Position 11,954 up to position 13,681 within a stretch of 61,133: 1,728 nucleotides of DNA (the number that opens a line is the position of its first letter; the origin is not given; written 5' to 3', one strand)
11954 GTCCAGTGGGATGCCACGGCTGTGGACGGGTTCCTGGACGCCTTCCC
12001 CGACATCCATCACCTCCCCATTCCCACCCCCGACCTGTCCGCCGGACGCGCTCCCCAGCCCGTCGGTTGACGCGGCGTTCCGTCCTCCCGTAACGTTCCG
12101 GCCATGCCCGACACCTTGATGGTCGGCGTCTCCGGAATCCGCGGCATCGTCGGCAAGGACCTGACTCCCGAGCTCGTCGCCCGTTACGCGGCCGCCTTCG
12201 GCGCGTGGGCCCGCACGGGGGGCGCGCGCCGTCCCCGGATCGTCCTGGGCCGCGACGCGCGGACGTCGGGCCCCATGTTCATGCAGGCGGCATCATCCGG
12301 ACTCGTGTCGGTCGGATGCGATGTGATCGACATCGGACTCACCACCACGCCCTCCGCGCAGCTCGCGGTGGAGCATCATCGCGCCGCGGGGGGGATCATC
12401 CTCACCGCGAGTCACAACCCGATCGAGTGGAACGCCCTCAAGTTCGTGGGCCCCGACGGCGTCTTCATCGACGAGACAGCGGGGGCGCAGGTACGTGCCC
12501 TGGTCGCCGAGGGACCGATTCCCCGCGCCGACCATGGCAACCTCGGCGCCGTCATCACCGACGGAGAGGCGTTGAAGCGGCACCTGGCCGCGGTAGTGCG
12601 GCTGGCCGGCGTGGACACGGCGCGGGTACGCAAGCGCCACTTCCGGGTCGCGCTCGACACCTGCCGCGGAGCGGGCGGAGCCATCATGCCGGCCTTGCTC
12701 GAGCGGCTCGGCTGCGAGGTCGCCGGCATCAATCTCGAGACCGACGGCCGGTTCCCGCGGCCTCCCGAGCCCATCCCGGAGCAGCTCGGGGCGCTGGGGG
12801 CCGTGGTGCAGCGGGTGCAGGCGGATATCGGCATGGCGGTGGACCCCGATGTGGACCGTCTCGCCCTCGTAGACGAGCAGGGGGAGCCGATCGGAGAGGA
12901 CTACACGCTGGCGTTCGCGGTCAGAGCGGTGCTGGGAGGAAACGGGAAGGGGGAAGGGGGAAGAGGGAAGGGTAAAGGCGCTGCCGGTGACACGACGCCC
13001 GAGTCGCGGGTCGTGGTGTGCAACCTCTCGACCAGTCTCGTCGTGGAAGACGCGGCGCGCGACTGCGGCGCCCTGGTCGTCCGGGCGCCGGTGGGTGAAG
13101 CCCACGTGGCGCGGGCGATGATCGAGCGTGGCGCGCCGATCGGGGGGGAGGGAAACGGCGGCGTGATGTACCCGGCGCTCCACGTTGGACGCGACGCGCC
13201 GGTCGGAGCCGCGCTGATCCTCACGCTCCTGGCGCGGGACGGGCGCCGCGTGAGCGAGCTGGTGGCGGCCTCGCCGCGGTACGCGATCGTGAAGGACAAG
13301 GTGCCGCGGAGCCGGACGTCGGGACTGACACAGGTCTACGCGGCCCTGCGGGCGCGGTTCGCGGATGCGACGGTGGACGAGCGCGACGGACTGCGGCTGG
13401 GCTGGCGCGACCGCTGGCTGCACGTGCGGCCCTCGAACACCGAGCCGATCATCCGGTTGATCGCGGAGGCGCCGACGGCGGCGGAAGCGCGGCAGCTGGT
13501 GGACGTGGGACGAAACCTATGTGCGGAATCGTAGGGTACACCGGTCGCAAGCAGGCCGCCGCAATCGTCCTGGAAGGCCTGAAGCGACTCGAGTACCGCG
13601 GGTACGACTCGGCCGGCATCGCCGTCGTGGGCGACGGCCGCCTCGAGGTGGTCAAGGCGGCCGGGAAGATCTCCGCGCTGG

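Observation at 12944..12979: The same G-tract module is translated in-frame inside the glmM-like phosphohexomutase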

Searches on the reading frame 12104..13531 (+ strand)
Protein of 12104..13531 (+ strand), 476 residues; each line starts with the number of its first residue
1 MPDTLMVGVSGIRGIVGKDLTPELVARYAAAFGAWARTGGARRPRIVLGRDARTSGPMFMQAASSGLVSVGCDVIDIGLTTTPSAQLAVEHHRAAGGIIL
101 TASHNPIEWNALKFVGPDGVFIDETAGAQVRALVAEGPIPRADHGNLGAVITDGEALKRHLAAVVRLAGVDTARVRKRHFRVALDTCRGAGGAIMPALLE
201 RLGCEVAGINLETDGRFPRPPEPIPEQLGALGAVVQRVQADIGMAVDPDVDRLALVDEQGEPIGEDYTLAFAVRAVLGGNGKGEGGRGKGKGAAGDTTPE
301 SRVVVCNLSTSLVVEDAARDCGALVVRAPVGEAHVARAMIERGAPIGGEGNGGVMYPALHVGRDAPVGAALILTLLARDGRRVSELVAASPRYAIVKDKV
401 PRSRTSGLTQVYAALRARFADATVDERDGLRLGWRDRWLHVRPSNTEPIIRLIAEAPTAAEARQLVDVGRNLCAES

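Call 7: search_protein_families(library=pfam, proteins=[window:12104-13531:+])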
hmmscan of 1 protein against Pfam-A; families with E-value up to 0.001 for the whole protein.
window:12104-13531:+ (476 aa): 4 families
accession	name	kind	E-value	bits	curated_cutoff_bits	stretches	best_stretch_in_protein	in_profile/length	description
PF02878.22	PGM_PMM_I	-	1e-36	126.1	22.5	1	7-135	4-132/138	Phosphoglucomutase/phosphomannomutase, alpha/beta/alpha domain I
PF02879.22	PGM_PMM_II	-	9e-25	87.6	29.3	1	168-260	11-103/103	Phosphoglucomutase/phosphomannomutase, alpha/beta/alpha domain II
PF02880.22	PGM_PMM_III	-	1.8e-17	64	20.7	1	299-390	20-111/115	Phosphoglucomutase/phosphomannomutase, alpha/beta/alpha domain III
PF00408.26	PGM_PMM_IV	-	1.4e-09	38.3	23.1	1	414-467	14-63/68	Phosphoglucomutase/phosphomannomutase, C-terminal domain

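Call 8: search_protein_families(library=ncbifam, proteins=[window:12104-13531:+])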
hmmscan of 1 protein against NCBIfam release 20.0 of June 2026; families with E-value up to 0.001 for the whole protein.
window:12104-13531:+ (476 aa): 7 families
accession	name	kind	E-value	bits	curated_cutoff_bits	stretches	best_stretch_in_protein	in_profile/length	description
TIGR03990.1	Arch_GlmM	equivalog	9.7e-145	482.8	439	1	5-470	2-441/444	phosphoglucosamine mutase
TIGR01455.1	glmM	equivalog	3e-65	220.6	447.55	1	8-467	2-434/442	phosphoglucosamine mutase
NF007088.0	PRK09542.1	equivalog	2.9e-60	204.6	618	1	11-467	16-447/456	phosphomannomutase/phosphoglucomutase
NF046027.1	PhglucPhmanMutPgmG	equivalog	5.9e-48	163.7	600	1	12-466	15-443/460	phosphoglucomutase/phosphomannomutase PgmG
NF011943.0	PRK15414.1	subfamily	4.1e-28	98.6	801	1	11-457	11-437/456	phosphomannomutase CpsG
NF005737.0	PRK07564.1-1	equivalog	0.00016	20.4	378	1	40-106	47-116/543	alpha-D-glucose phosphate-specific phosphoglucomutase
TIGR01132.1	pgm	equivalog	0.00032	19.2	778.05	0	47-129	82-173/546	phosphoglucomutase (alpha-D-glucose-1,6-bisphosphate-dependent)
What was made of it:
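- On Archaeal-type phosphoglucosamine mutase (GlmM, TIGR03990): PF02878, PF02879, PF02880 and PF00408 are all present (calls 7, 8).
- Checked: The ORF is an archaeal-type phosphoglucosamine mutase: TIGR03990 scores 483 bits against a cut-off of 439, and all four PGM/PMM Pfam domains are present (calls 7, 8). glmS follows it.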

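Call 9: search_solved_structures(query=window:12104-13531:+, show_alignments=3)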
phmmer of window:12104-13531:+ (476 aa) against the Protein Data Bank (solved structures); distinct sequences matched with E-value up to 0.001: 32.
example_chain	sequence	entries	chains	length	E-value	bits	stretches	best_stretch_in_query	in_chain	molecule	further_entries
9du5_A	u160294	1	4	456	3.2e-88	299.8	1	7-475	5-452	Phosphoglucomutase/phosphomannomutase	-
1wqa_A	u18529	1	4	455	4.8e-88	299.2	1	7-473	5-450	phospho-sugar mutase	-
2f7l_A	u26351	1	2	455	6.2e-59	203.2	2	6-261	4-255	455aa long hypothetical phospho-sugar mutase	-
7ojr_A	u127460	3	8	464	8.3e-45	156.6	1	8-460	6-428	Phosphoglucosamine mutase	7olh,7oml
9ix8_A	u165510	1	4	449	7.1e-44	153.6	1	7-468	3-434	Phosphopentomutase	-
9g69_A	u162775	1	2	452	1.5e-43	152.5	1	8-468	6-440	Phosphoglucosamine mutase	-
4il8_A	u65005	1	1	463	1.8e-41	145.7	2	11-278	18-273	Phosphomannomutase/phosphoglucomutase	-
4mrq_A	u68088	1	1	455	2.9e-41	144.9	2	11-278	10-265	Phosphomannomutase/phosphoglucomutase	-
2fkf_A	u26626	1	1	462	3e-41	144.9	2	11-278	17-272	Phosphomannomutase/phosphoglucomutase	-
2h4l_X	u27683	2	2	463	3e-41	144.9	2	11-278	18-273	Phosphomannomutase/phosphoglucomutase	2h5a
1k35_A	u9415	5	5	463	3e-41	144.9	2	11-278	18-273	Phosphomannomutase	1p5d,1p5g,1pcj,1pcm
1k2y_X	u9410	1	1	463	8.6e-41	143.4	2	11-278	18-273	phosphomannomutase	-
3pdk_A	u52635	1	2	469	1e-40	143.1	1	7-459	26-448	Phosphoglucosamine mutase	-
2fkm_X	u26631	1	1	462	1.1e-40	143.1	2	11-278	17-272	Phosphomannomutase/phosphoglucomutase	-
3rsm_A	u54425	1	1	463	1.4e-40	142.7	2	11-278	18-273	Phosphomannomutase/phosphoglucomutase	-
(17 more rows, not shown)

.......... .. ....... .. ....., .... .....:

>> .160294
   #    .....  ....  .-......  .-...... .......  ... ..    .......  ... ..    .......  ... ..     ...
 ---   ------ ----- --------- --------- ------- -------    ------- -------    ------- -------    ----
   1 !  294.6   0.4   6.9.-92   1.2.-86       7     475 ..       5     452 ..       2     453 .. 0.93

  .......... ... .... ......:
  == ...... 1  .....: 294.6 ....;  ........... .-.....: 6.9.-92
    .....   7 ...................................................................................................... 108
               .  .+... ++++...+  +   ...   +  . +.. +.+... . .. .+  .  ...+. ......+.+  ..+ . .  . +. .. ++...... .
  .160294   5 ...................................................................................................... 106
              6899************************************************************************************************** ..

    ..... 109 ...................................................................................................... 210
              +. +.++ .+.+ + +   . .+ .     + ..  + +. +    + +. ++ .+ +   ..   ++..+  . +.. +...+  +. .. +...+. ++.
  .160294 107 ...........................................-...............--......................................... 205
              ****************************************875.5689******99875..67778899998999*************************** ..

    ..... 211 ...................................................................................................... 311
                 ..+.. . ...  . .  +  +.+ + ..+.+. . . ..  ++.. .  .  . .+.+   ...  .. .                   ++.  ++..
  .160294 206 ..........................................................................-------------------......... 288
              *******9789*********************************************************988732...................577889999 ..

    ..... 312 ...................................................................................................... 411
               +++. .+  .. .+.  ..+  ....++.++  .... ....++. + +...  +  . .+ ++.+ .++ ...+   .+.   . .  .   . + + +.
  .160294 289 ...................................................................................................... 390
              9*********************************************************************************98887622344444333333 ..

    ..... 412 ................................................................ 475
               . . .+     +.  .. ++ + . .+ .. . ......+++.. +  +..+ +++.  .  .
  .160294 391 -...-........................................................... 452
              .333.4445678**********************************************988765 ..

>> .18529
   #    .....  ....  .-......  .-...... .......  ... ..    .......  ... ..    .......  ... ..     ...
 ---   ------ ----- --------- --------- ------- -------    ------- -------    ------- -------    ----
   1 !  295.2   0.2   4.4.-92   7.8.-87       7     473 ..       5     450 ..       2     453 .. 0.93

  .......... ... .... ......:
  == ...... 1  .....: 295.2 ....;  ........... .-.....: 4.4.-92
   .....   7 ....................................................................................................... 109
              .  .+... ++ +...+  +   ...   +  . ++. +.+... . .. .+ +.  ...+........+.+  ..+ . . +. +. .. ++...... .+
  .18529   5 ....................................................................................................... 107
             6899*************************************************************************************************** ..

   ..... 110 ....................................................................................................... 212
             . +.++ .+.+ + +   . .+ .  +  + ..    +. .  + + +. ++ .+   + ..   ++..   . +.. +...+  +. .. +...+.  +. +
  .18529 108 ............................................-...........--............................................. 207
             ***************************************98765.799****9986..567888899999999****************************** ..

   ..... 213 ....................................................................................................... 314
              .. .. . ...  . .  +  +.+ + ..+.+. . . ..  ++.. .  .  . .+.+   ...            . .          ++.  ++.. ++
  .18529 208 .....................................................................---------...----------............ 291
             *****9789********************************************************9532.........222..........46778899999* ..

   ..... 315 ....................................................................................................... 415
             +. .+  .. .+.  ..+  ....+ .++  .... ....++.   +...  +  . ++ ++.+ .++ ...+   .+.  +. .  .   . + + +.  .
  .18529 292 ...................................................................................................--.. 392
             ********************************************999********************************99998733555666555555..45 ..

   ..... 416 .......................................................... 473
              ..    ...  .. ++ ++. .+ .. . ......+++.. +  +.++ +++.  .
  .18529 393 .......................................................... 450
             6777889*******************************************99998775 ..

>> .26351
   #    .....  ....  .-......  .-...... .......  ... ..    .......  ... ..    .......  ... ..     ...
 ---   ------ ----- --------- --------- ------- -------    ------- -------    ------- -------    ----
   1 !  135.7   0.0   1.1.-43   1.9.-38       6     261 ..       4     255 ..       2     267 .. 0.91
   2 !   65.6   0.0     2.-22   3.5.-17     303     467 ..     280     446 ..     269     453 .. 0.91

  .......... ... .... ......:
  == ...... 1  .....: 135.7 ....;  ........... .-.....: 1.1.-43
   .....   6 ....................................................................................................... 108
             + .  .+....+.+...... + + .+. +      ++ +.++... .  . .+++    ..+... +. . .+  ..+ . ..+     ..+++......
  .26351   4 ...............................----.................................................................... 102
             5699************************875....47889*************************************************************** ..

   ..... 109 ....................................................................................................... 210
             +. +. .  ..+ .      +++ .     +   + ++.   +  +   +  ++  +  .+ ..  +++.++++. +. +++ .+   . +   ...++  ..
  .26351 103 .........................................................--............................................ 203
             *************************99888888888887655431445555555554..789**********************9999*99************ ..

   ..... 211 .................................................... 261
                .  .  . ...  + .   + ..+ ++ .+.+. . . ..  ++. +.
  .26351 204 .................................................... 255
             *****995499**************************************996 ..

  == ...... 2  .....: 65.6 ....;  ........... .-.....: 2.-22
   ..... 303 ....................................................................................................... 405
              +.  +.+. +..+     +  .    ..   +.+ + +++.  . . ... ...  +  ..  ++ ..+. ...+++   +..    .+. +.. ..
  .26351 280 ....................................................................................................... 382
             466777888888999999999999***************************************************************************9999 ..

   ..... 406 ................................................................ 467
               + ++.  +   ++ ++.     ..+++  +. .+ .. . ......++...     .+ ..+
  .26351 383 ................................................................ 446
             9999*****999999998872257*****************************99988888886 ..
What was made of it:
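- Checked: There is a 19-residue gap opposite the loop in alignments to PDB 9du5 and 1wqa (call 9).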
